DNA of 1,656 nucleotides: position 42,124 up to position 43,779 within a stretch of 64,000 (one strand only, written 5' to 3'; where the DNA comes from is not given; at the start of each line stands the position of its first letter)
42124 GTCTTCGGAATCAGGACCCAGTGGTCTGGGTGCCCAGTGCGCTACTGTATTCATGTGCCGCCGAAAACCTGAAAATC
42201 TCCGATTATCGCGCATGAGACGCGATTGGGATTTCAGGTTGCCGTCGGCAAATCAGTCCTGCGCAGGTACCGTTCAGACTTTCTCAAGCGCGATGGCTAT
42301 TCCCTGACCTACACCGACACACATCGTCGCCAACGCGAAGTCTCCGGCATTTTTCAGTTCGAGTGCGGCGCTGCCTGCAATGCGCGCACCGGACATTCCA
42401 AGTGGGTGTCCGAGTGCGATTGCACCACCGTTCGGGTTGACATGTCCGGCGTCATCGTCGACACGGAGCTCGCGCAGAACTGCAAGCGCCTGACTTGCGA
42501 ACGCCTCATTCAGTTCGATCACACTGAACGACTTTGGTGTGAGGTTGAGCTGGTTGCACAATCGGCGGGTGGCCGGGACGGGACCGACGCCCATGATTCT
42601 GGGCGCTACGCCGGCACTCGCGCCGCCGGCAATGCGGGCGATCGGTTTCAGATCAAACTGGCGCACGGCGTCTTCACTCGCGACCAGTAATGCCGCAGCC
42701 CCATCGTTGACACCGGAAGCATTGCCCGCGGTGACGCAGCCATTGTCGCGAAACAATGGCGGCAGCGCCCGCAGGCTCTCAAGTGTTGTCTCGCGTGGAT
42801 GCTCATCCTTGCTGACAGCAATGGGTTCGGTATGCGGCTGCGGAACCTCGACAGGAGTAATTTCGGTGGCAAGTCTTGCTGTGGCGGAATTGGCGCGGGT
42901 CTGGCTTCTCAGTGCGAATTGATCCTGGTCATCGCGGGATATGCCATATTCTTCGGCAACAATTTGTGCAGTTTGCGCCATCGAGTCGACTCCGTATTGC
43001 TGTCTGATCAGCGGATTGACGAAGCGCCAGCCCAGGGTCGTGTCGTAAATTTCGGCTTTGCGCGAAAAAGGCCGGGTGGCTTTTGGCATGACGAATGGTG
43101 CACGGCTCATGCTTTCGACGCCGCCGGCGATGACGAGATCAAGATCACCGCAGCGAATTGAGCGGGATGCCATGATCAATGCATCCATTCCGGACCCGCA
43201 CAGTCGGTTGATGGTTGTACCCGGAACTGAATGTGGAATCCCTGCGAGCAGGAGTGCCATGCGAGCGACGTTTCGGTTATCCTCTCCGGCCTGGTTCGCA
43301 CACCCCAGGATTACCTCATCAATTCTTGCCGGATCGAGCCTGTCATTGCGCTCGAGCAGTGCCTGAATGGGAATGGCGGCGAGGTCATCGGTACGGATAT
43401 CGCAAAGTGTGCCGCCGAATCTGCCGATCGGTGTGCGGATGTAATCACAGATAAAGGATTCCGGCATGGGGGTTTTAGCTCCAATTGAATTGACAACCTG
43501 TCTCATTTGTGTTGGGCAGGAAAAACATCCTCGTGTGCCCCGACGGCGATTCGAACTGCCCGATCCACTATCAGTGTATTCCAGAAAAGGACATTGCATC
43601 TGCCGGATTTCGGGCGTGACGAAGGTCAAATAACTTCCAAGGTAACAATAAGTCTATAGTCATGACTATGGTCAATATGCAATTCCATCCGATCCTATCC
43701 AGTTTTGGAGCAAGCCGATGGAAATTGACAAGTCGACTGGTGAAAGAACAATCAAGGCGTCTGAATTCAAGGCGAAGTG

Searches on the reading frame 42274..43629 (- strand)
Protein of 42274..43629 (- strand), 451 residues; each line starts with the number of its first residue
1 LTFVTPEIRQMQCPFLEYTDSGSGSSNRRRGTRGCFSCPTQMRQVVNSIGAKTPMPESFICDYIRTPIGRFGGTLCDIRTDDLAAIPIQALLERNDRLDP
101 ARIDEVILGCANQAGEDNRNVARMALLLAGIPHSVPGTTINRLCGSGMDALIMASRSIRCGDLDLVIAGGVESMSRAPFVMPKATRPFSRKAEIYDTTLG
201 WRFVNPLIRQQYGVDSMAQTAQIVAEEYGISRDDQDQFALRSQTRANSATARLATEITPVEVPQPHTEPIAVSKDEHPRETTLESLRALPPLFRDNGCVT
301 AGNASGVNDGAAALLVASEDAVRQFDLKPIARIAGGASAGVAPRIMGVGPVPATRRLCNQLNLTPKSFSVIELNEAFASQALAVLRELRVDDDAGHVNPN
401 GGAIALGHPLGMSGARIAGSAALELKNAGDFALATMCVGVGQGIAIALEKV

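Call 82: search_protein_families(library=pfam, proteins=[window:42274-43629:-], max_evalue=0.0001)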
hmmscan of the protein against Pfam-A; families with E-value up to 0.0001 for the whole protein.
window:42274-43629:- (451 aa): 3 families
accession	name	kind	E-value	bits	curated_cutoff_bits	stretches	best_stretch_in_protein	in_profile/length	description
PF00108.29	Thiolase_N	-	6.9e-72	242.4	26.4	1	59-320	2-260/260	Thiolase, N-terminal domain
PF02803.24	Thiolase_C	-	5.7e-37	126.5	27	1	327-450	1-123/123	Thiolase, C-terminal domain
PF00109.32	ketoacyl-synt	-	6.7e-05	23.1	20.8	0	143-177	173-208/252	Beta-ketoacyl synthase, N-terminal domain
